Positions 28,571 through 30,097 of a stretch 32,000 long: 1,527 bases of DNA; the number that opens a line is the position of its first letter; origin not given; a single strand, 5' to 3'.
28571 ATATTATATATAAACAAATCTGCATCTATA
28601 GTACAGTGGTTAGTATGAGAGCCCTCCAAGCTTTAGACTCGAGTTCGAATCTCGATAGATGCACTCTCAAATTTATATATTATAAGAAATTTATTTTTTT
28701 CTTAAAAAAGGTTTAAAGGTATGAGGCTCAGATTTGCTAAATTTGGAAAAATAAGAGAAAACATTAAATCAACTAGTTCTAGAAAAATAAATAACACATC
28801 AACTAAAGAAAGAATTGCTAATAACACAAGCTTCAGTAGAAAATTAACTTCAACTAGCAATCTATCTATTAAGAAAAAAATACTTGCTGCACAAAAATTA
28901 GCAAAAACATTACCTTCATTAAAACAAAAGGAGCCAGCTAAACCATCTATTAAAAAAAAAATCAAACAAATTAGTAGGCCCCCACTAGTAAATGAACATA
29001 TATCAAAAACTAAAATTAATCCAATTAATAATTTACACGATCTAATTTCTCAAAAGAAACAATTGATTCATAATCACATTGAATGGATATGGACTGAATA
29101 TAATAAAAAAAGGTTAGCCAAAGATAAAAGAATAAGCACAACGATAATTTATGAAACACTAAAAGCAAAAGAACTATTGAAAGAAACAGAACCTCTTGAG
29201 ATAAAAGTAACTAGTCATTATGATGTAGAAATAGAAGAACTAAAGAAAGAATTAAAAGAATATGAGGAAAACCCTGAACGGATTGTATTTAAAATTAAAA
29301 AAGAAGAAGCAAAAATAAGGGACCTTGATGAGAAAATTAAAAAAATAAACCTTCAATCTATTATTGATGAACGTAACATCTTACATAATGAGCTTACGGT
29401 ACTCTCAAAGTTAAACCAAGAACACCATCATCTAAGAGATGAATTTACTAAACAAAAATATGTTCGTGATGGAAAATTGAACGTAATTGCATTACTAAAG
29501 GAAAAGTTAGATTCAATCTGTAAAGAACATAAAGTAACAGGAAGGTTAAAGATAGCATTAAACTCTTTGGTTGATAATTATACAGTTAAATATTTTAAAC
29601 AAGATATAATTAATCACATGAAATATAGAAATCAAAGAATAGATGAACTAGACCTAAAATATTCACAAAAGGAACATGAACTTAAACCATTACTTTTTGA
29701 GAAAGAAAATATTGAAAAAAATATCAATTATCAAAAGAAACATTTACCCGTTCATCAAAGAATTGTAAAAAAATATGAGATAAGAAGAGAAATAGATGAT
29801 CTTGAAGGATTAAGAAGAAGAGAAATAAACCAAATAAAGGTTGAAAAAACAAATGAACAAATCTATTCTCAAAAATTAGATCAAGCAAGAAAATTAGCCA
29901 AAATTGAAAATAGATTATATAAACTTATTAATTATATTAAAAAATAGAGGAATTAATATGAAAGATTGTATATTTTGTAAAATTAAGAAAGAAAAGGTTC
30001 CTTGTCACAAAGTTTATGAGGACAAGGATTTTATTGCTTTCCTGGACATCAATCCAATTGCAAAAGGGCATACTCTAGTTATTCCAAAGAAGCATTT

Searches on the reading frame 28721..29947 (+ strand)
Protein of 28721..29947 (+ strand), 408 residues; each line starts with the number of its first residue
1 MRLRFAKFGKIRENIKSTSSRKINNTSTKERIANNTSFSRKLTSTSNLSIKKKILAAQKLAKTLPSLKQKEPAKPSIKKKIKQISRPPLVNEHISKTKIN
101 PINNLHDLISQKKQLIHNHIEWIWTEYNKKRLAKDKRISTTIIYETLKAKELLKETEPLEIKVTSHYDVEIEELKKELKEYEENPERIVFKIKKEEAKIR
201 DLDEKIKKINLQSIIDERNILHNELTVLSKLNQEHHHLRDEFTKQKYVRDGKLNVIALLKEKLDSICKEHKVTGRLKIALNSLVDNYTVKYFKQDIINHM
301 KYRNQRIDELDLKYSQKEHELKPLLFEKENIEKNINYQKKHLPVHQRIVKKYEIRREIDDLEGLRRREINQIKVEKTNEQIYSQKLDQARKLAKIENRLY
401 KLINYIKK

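Call 11: search_protein_families(library=pfam, proteins=[window:28721-29947:+], max_evalue=0.1)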
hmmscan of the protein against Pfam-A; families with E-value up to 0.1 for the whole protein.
window:28721-29947:+ (408 aa): 1 family
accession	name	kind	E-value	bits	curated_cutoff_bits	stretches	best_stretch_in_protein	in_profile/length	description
PF17773.7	UPF0176_N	-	0.047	14.5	26.2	0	256-319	15-78/92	UPF0176 acylphosphatase like domain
